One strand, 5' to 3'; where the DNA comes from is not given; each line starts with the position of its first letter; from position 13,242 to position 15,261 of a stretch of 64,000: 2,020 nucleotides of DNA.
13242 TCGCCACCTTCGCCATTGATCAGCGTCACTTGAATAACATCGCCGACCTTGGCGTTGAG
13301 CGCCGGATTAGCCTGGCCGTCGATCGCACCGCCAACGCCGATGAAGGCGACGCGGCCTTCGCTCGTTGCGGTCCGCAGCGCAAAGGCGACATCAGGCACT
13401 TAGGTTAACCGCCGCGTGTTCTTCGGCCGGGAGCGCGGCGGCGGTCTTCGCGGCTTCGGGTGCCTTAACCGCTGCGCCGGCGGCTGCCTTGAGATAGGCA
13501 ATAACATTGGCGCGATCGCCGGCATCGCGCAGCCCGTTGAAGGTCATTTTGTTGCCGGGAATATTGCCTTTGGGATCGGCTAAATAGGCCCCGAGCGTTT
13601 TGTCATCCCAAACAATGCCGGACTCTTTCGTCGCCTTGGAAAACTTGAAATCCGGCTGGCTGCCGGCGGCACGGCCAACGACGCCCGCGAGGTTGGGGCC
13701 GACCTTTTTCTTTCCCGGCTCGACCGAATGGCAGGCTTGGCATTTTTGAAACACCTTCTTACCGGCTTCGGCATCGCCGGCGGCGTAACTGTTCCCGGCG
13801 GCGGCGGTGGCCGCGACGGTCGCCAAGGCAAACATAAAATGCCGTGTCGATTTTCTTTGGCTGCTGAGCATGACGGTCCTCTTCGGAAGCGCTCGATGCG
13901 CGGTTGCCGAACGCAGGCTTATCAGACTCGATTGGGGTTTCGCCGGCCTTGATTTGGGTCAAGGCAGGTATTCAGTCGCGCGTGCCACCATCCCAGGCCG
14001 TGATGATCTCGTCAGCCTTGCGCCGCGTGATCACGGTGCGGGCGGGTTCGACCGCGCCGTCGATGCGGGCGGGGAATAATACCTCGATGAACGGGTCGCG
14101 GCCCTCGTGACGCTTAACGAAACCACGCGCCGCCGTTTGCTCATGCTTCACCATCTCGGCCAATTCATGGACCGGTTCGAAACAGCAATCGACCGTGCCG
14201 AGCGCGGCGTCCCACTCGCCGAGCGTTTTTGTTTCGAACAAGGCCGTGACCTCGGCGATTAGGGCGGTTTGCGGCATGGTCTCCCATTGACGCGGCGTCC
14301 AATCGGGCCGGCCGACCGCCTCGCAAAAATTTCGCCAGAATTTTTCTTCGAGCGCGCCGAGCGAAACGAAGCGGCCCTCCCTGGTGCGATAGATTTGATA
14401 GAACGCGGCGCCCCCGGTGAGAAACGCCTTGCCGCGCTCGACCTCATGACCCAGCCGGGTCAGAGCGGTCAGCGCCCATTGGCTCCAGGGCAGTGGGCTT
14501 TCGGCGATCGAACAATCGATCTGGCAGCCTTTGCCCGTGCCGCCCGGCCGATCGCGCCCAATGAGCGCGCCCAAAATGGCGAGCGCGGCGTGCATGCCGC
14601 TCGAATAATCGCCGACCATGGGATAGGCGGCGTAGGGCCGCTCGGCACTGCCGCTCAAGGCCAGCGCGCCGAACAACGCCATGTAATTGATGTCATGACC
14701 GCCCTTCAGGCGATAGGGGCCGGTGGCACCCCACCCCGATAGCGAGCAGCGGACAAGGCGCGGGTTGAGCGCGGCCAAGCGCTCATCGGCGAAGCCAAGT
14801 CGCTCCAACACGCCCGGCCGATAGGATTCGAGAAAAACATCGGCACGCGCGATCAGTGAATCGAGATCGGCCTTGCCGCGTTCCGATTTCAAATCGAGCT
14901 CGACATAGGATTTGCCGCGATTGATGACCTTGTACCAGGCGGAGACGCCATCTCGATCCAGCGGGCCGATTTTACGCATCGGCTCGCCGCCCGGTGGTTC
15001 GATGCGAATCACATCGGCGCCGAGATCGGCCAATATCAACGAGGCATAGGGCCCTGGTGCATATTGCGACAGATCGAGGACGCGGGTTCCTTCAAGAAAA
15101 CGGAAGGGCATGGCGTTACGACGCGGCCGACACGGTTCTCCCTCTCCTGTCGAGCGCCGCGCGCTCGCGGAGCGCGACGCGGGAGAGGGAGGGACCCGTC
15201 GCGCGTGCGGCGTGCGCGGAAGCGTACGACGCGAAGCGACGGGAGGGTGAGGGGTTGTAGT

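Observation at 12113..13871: Cytochrome c and cupredoxin-NirK look like one four-domain nitrite reductase split at an 8-nt overlap; the NirK ORF has no export signal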

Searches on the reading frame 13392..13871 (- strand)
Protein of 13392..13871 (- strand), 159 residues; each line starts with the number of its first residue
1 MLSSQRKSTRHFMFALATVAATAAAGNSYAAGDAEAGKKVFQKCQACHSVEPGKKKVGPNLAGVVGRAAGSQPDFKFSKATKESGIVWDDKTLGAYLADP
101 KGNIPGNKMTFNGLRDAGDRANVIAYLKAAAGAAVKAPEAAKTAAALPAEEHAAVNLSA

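Call 3: search_protein_families(library=pfam, proteins=[window:13392-13871:-], max_evalue=0.01)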
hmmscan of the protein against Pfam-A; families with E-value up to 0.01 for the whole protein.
window:13392-13871:- (159 aa): 2 families
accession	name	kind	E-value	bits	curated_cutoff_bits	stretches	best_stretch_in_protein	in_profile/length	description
PF00034.26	Cytochrom_C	-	2.5e-11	45.2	21.3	1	34-129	1-88/90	Cytochrome c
PF13442.11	Cytochrome_CBB3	-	0.0054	17.5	27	0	33-64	2-30/68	Cytochrome C oxidase, cbb3-type, subunit III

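Call 4: search_protein_families(library=ncbifam, proteins=[window:13392-13871:-], max_evalue=0.01)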
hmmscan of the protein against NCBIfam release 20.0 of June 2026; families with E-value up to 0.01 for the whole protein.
window:13392-13871:- (159 aa): 5 families
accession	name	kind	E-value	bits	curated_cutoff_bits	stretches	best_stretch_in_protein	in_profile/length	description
NF043008.1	Cyt550_Brdyrhiz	equivalog_domain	4e-32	111.1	240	1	13-128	6-122/131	cytochrome c-550 CycA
TIGR02603.1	CxxCH_TIGR02603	domain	1.4e-06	28.3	68.15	1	32-65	1-35/134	putative heme-binding domain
NF050122.1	bc1_QcrC_actin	exception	0.00011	21.6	200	1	16-69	24-76/253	cytochrome bc1 complex diheme cytochrome c subunit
TIGR04485.1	thiosulf_SoxX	equivalog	0.0035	18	61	1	44-127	5-75/78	sulfur oxidation c-type cytochrome SoxX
NF045930.1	Cytc6PetJCyano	equivalog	0.0039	17.1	135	1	14-49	8-44/110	cytochrome c6 PetJ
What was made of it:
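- On Four-domain haem-cupredoxin-CuNiR (BrNiR class): PF00034 at 2.5e-11 and the CycA model at 4e-32 (calls 3, 4).
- Closest known: Stand-alone cytochrome c550/c2. Same: ORF 1 matches the Bradyrhizobium CycA model at 4e-32 and has a signal, CXXCH and the Met ligand (call 4).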

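Call 22: find_encoding_contigs(protein=window:13392-13871:-, flank=3000, max_places=6)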
Protein window:13392-13871:- (159 aa): 1 contig read that carries it; 1 place shown.
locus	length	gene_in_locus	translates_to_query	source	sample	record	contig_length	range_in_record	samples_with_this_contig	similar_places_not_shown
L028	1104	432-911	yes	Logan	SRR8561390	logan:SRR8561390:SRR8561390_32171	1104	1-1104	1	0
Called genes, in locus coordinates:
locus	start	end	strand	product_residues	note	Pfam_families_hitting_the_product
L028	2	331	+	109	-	?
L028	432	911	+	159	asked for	PF00034:Cytochrom_C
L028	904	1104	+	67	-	?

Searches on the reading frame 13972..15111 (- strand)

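Call 33: search_protein_families(library=pfam, proteins=[window:13972-15111:-], max_evalue=0.01)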
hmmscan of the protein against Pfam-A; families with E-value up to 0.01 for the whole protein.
window:13972-15111:- (379 aa): 1 family
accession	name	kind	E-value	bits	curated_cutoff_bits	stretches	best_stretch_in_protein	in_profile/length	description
PF02515.22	CoA_transf_3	-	6.2e-99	332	23.3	1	6-352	1-350/366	CoA-transferase family III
